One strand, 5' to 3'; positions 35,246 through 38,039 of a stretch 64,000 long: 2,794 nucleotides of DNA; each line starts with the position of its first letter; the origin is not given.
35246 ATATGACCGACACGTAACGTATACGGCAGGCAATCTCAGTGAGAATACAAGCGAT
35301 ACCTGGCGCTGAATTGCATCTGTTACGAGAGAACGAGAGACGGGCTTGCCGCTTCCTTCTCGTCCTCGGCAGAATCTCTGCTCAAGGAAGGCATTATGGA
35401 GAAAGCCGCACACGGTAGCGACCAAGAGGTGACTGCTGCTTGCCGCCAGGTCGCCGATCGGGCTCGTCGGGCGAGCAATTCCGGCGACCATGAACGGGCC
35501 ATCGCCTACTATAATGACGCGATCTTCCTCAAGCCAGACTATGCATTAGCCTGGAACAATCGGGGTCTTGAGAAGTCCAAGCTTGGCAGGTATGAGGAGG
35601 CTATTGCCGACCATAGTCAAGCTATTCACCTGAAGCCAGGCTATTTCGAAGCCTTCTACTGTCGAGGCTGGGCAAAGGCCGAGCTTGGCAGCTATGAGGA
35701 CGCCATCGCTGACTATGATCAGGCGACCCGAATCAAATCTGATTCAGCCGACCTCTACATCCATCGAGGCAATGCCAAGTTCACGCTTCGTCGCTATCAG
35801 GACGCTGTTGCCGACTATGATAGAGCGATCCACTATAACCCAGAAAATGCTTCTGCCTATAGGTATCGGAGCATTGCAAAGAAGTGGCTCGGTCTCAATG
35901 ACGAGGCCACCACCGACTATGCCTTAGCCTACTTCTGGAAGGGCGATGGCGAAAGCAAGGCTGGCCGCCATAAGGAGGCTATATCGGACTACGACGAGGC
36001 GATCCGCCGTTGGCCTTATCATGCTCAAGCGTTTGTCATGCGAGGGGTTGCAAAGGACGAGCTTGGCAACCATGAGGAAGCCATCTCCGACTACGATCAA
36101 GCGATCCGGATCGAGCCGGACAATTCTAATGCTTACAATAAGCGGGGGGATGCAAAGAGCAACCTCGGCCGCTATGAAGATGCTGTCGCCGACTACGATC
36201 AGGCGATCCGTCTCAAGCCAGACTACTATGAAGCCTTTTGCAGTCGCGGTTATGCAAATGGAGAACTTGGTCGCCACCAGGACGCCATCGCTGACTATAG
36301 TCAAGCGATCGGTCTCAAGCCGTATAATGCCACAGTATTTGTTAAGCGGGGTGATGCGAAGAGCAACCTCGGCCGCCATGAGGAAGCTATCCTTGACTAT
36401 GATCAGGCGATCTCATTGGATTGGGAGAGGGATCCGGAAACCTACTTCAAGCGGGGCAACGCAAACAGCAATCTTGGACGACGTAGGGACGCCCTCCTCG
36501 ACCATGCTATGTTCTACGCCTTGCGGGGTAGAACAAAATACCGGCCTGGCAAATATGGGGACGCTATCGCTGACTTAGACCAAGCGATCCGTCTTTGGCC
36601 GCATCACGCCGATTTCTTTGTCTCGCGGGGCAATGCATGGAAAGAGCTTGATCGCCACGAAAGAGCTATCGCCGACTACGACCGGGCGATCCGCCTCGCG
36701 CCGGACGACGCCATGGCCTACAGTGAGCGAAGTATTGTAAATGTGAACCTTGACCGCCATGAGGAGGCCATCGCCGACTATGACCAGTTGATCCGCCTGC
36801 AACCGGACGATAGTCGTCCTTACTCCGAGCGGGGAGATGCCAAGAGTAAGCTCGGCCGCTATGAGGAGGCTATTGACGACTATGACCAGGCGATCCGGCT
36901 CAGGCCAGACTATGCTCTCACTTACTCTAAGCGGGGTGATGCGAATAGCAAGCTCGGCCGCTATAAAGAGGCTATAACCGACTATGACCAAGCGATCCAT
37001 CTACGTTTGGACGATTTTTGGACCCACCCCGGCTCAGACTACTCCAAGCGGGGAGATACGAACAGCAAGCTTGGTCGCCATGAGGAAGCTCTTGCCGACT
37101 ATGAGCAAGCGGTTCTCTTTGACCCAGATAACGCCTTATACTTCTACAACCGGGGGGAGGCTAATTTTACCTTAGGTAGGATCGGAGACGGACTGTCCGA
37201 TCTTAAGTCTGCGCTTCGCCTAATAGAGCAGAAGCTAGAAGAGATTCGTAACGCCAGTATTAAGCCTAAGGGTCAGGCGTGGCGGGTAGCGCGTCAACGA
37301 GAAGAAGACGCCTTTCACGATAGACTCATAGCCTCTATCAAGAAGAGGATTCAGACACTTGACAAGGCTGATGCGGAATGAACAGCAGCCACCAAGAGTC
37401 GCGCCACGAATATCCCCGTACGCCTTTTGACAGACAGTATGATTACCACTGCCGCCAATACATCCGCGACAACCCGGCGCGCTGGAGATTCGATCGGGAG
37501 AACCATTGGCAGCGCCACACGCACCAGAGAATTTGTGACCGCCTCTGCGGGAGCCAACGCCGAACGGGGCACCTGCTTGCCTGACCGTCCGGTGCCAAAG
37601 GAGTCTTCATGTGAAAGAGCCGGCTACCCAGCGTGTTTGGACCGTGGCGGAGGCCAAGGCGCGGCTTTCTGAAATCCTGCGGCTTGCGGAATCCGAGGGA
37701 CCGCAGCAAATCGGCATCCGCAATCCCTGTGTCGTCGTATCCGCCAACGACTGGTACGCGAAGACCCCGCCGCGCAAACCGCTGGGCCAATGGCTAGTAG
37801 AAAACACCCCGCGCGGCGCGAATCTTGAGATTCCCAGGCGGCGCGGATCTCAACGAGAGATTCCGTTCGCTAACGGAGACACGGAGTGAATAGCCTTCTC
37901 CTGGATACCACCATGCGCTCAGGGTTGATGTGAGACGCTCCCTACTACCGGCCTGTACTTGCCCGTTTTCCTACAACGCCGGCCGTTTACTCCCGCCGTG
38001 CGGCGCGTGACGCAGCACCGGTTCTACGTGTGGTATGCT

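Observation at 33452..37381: Low-GC island encoding a SIR2-family NADase-type protein plus a highly regular TPR protein: candidate uncharacterised two-gene defence/conflict module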

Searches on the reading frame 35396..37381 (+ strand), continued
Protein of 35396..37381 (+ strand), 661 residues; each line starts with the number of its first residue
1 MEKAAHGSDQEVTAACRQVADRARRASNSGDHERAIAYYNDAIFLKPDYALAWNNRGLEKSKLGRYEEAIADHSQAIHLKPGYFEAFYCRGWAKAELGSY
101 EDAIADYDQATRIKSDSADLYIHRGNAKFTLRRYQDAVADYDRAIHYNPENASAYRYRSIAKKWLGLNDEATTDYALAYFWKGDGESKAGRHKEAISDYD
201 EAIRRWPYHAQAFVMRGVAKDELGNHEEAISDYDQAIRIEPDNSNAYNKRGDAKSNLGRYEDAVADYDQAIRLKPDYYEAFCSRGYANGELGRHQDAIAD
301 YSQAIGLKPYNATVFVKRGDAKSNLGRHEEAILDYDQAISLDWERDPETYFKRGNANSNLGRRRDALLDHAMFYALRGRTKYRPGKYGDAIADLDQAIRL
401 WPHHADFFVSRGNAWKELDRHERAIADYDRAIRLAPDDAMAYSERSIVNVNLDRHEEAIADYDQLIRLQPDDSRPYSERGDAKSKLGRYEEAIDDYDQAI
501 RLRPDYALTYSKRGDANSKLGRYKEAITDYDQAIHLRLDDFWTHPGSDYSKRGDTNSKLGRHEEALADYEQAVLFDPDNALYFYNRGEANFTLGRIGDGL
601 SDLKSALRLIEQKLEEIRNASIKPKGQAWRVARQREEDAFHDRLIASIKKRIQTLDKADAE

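Call 64: find_encoding_contigs(protein=P0197, flank=6000, max_places=1)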
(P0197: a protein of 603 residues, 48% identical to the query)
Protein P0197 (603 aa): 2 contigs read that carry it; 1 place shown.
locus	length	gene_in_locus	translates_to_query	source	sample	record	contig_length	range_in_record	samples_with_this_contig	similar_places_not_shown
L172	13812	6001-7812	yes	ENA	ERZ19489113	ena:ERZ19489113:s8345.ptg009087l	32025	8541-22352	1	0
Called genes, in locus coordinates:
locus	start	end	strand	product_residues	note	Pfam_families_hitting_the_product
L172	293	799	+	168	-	-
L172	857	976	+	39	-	-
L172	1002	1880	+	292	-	PF13749:HATPase_c_4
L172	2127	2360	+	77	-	PF15937:PrlF_antitoxin (weak), PF04014:MazE_antitoxin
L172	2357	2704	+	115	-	PF01850:PIN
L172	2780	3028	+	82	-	PF15919:HicB_lk_antitox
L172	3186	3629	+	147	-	PF08780:NTase_sub_bind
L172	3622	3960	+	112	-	PF22600:MTPAP-like_central (weak), PF01909:NTP_transf_2 (weak), PF18765:Polbeta (weak)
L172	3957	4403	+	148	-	PF08780:NTase_sub_bind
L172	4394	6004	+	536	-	PF01909:NTP_transf_2 (weak), PF18765:Polbeta (weak), PF01420:Methylase_S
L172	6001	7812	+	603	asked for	PF13414:TPR_11, PF00515:TPR_1, PF13424:TPR_12, PF13432:TPR_16, PF13414:TPR_11, PF13414:TPR_11, PF00515:TPR_1, PF13414:TPR_11, +40 more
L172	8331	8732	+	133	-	-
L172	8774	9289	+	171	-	-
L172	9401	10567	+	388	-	-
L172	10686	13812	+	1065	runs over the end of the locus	PF00270:DEAD, PF04851:ResIII, PF00271:Helicase_C (weak)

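Call 66: search_protein_families(library=padloc, proteins=[L169:6001-7824:+], max_evalue=0.001)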
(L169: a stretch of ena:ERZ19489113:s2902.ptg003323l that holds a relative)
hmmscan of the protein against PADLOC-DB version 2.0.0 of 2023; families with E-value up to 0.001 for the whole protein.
L169:6001-7824:+ (607 aa): 2 families
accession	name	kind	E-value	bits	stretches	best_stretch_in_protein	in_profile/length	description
PDLC02907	TPR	-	1.2e-05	22.1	0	416-507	584-671/864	-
PDLC01171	TPR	-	9.2e-05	19.6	0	214-344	150-283/504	TPR repeats containing protein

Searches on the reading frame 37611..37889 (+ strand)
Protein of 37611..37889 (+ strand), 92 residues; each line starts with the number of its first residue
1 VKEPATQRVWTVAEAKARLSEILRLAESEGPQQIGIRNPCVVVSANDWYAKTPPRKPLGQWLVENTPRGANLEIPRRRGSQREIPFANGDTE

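Call 3: search_protein_families(library=pfam, proteins=[window:37611-37889:+], max_evalue=0.01)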
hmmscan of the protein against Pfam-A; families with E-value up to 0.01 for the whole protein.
window:37611-37889:+ (92 aa): 1 family
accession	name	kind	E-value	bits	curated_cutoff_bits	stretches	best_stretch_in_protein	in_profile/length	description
PF02604.26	PhdYeFM_antitox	-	0.00013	22.1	29.8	1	8-48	2-45/74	Antitoxin Phd_YefM, type II toxin-antitoxin system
